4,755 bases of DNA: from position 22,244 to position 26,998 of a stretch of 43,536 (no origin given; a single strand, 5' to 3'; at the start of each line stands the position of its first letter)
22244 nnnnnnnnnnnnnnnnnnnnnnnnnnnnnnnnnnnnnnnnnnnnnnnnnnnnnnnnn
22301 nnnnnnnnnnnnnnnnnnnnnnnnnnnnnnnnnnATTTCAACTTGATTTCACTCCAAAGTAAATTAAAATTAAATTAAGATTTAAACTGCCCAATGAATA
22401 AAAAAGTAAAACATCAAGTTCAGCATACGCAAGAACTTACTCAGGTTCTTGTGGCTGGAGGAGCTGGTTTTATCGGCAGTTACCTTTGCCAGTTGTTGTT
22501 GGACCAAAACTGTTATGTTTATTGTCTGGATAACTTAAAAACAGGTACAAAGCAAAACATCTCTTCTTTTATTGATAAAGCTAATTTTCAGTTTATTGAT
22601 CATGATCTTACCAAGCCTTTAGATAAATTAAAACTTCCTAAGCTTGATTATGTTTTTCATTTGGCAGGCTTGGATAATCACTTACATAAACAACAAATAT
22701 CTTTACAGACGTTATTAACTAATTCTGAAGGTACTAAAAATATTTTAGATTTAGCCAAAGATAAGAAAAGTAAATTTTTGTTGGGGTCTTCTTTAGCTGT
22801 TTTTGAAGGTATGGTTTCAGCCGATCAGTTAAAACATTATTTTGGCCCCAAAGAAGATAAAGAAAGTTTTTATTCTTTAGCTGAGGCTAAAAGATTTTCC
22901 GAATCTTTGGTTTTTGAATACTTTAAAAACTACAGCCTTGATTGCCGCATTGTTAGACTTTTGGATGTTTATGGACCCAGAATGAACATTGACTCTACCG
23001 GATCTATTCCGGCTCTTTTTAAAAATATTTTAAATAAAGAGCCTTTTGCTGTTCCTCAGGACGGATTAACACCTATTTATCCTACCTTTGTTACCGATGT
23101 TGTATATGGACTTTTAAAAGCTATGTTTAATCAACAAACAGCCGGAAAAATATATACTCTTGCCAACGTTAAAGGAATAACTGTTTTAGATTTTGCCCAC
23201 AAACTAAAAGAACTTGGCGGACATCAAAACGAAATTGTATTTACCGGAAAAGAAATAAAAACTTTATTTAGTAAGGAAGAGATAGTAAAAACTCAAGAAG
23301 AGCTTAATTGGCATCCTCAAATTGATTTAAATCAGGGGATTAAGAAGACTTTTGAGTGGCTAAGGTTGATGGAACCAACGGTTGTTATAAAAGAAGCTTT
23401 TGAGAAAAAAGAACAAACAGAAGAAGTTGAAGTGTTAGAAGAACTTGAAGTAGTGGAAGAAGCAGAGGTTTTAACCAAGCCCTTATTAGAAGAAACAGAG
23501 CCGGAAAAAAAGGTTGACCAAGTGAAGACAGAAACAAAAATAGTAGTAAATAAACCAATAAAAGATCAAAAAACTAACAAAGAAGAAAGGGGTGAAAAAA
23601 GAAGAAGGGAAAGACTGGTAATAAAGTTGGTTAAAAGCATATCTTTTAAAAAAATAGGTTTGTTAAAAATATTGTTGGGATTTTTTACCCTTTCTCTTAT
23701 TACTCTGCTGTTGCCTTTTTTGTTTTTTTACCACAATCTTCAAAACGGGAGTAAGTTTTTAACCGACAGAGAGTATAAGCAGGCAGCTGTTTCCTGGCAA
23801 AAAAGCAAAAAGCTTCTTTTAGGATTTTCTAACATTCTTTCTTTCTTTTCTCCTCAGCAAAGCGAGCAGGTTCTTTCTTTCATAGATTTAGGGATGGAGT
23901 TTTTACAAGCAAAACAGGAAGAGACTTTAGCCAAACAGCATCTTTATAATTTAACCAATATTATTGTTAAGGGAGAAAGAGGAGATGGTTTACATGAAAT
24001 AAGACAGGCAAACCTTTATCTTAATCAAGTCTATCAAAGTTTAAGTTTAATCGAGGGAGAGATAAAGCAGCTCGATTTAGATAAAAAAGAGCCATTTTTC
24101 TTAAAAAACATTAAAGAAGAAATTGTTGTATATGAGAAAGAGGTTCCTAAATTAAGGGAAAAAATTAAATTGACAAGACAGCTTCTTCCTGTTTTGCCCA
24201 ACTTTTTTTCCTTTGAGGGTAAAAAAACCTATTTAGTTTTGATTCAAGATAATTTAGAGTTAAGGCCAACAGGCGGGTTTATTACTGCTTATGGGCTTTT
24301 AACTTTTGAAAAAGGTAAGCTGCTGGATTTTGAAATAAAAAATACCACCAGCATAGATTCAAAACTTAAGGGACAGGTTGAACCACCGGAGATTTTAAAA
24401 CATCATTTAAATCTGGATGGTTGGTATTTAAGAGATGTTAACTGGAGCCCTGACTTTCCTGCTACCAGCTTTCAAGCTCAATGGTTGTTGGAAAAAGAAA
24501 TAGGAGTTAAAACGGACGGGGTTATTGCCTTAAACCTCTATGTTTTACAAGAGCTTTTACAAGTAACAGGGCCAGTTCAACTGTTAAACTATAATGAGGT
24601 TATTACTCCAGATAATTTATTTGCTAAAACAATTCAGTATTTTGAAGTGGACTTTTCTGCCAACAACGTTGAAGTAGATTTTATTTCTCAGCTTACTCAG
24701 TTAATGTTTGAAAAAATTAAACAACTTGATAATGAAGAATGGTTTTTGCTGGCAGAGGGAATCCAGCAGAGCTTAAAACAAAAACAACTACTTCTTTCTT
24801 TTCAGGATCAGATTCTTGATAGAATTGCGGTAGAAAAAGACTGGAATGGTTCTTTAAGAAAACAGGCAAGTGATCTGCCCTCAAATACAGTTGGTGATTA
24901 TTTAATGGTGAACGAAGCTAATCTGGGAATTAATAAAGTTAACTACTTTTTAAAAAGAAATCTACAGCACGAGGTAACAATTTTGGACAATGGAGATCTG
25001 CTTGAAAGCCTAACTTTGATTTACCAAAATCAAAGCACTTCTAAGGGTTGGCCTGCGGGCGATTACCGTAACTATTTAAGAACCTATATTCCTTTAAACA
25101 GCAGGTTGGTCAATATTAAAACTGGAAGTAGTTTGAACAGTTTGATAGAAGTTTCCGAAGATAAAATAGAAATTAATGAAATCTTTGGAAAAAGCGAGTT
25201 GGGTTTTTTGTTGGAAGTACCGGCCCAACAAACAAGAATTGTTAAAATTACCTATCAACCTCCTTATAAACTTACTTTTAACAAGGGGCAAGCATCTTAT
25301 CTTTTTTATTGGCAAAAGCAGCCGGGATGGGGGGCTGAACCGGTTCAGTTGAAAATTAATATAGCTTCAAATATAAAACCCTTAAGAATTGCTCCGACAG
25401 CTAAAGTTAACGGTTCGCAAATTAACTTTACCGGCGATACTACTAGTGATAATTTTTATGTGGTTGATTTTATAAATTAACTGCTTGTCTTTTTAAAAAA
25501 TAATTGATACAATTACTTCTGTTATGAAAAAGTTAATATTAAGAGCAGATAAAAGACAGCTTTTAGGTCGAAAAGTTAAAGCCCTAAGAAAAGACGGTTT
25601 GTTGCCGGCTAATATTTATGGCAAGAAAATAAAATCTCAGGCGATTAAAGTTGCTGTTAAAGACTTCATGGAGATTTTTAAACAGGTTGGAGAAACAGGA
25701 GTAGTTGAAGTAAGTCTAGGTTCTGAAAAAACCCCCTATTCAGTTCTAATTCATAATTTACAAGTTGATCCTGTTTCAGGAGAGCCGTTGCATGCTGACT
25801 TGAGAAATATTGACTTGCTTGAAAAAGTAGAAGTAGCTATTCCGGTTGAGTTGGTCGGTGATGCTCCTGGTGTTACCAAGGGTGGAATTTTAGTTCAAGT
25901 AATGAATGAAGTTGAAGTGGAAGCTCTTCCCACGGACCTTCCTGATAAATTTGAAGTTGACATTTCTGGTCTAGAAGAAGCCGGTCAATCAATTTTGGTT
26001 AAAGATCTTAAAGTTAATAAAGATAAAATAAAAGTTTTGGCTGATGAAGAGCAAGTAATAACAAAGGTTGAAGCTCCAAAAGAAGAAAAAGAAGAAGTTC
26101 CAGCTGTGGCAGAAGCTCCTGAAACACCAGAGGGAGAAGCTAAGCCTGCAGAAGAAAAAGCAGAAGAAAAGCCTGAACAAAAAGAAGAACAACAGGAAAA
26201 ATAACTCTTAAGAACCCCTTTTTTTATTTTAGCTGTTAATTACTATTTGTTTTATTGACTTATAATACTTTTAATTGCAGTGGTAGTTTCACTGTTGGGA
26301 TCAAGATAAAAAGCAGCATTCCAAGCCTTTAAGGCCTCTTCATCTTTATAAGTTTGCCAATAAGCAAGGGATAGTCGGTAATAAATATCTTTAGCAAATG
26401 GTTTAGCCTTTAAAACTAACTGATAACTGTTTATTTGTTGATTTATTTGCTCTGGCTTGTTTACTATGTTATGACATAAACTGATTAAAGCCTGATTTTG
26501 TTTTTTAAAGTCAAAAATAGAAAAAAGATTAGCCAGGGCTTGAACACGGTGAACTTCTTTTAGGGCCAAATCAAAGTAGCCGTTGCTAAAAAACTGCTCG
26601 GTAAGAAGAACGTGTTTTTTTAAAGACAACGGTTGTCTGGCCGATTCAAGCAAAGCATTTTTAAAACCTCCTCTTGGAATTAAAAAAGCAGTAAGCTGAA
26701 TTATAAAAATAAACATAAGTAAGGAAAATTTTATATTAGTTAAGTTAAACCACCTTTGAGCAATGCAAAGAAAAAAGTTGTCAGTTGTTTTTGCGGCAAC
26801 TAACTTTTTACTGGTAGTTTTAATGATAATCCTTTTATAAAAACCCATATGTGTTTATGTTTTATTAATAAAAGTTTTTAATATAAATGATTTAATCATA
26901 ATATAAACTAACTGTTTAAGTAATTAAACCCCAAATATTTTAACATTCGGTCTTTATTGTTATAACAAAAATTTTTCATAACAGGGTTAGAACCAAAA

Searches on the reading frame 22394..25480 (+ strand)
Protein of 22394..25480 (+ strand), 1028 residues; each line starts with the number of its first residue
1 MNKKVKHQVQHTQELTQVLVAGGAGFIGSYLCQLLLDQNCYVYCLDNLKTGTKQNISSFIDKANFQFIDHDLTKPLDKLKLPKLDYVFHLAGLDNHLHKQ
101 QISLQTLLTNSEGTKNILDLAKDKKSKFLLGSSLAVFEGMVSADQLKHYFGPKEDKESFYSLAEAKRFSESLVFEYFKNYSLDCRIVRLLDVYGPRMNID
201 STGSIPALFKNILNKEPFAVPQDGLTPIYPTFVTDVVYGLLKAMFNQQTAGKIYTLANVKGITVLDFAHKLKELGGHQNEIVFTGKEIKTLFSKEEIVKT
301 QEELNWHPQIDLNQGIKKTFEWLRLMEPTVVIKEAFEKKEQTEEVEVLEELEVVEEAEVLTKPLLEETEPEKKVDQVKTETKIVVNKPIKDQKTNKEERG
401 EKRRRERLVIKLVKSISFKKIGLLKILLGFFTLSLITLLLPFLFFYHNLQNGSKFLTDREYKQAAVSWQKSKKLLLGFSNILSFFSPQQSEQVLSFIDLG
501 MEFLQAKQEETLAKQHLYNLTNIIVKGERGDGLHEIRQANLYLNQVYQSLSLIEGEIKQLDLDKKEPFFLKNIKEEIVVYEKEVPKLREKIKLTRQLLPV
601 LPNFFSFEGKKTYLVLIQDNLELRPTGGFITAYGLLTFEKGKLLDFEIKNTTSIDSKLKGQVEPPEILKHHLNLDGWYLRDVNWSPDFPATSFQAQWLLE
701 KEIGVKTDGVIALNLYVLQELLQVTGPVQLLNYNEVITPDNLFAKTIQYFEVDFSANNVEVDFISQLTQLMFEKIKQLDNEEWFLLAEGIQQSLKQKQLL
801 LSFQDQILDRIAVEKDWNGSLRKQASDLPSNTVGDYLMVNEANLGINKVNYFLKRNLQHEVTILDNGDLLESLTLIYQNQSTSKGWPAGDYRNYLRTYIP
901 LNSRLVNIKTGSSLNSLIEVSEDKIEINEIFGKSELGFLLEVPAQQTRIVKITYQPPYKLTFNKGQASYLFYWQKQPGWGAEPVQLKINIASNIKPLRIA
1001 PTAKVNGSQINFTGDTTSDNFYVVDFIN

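Call 6: search_protein_families(library=pfam, proteins=[window:22394-25480:+], max_evalue=0.001)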
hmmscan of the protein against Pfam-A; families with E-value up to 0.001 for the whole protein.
window:22394-25480:+ (1028 aa): 7 families
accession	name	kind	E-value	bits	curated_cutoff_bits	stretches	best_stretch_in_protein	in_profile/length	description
PF01370.27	Epimerase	-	4.8e-29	101.9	20.9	1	18-255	1-238/240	NAD dependent epimerase/dehydratase family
PF13196.11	DUF4012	-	3e-28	99.6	28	1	608-743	1-136/144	Protein of unknown function (DUF4012)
PF16363.11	GDP_Man_Dehyd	-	1.2e-22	81.3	27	1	19-319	1-332/332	GDP-mannose 4,6 dehydratase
PF01073.25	3Beta_HSD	-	2.5e-08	33.7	22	1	19-197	1-186/280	3-beta hydroxysteroid dehydrogenase/isomerase family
PF07993.18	NAD_binding_4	-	2.6e-07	30.5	20.1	1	21-194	2-209/258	Male sterility protein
PF04321.23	RmlD_sub_bind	-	1.3e-05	24.9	27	1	17-274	2-230/287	RmlD substrate binding domain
PF02719.21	Polysacc_synt_2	-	7.7e-05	22.4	20.2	0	18-126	1-120/293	Polysaccharide biosynthesis protein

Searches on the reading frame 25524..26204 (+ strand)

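Call 7: search_protein_families(library=pfam, proteins=[window:25524-26204:+], max_evalue=0.001)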
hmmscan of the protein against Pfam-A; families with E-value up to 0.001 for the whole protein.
window:25524-26204:+ (226 aa): 2 families
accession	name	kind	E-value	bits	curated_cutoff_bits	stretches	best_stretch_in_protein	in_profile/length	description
PF14693.11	Ribosomal_TL5_C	-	1.4e-25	89.9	27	1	101-186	1-84/84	Ribosomal protein TL5, C-terminal domain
PF01386.24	Ribosomal_L25p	-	4.1e-18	66.1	23.6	1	6-93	1-82/82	Ribosomal L25p family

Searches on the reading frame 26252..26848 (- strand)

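Call 7: search_protein_families(library=pfam, proteins=[window:26252-26848:-], max_evalue=0.001)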
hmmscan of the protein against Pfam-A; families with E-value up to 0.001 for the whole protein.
window:26252-26848:- (198 aa): 1 family
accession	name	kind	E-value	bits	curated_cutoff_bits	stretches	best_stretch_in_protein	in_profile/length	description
PF07719.23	TPR_2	-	0.00055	20.3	27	0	155-185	3-33/34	Tetratricopeptide repeat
